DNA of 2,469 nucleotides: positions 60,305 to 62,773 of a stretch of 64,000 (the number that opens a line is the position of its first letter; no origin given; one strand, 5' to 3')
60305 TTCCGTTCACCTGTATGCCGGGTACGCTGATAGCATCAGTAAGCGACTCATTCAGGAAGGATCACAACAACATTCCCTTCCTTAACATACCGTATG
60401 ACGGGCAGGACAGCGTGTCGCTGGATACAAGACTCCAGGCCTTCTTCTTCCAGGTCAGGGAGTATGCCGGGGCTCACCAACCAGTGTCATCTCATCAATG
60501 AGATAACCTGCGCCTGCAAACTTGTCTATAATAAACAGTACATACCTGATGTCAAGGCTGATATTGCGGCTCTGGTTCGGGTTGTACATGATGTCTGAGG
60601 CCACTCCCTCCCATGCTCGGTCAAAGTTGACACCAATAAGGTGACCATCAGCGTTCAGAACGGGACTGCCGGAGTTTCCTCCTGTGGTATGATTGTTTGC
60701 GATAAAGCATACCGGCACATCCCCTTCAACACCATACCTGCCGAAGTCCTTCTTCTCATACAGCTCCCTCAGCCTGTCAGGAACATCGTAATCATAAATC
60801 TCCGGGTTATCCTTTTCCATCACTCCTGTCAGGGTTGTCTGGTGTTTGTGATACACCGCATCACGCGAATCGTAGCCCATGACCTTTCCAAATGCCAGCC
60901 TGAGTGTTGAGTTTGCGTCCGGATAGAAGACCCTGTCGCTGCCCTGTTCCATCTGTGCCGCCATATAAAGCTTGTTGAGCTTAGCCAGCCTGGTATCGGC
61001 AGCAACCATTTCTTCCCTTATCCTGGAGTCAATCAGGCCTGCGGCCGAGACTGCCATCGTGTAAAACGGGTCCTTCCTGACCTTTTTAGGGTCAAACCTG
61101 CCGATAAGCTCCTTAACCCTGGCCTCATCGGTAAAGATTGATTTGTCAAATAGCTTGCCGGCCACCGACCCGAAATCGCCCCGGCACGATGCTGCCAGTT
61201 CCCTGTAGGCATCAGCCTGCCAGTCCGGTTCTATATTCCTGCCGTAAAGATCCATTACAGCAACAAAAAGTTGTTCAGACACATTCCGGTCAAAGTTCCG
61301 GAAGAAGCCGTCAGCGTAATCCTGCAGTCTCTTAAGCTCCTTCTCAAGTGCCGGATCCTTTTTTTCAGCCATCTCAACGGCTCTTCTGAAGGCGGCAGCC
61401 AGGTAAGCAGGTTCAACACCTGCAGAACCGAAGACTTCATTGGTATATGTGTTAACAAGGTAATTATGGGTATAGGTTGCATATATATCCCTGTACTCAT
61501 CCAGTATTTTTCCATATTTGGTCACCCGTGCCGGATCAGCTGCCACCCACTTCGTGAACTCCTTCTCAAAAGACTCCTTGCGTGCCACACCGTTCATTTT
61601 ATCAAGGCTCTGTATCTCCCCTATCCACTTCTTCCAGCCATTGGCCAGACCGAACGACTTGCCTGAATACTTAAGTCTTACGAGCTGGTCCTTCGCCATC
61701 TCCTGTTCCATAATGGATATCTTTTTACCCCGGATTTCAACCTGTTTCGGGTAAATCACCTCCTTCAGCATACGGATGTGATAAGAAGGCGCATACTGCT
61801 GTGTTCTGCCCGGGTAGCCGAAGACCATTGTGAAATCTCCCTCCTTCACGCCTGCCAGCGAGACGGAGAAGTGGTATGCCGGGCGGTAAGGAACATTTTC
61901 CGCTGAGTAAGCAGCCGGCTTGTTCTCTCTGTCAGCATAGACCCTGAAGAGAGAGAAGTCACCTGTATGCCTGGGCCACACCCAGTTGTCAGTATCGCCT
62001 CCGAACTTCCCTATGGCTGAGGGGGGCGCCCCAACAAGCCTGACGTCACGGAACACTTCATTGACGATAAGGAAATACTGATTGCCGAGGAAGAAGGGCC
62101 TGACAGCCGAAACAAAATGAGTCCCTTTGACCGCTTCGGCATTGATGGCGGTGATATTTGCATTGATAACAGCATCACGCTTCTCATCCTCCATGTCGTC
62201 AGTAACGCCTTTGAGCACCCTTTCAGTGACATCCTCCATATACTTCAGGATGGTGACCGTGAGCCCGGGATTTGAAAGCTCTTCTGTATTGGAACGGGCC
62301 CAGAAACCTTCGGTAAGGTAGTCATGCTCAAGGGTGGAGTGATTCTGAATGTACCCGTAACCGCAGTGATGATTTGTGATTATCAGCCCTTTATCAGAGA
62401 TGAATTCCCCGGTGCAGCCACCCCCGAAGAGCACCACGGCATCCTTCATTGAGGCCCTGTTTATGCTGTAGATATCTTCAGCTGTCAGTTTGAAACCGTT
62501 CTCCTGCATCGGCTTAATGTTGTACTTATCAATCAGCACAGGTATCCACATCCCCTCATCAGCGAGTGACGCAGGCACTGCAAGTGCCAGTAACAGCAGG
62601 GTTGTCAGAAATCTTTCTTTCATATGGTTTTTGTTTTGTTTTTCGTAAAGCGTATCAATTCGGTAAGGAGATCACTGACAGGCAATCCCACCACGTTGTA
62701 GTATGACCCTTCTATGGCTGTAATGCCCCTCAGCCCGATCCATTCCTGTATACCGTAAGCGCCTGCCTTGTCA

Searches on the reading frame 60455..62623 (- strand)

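Call 52: search_protein_families(library=pfam, proteins=[window:60455-62623:-], max_evalue=0.00001)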
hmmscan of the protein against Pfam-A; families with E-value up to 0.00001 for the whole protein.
window:60455-62623:- (722 aa): 2 families
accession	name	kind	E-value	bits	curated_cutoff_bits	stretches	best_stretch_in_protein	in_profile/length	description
PF10459.15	Peptidase_S46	-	2.6e-231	770.5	22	1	21-713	1-697/698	Peptidase S46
PF13365.12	Trypsin_2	-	1.6e-06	29.4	27.6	0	643-665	122-144/144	Trypsin-like peptidase domain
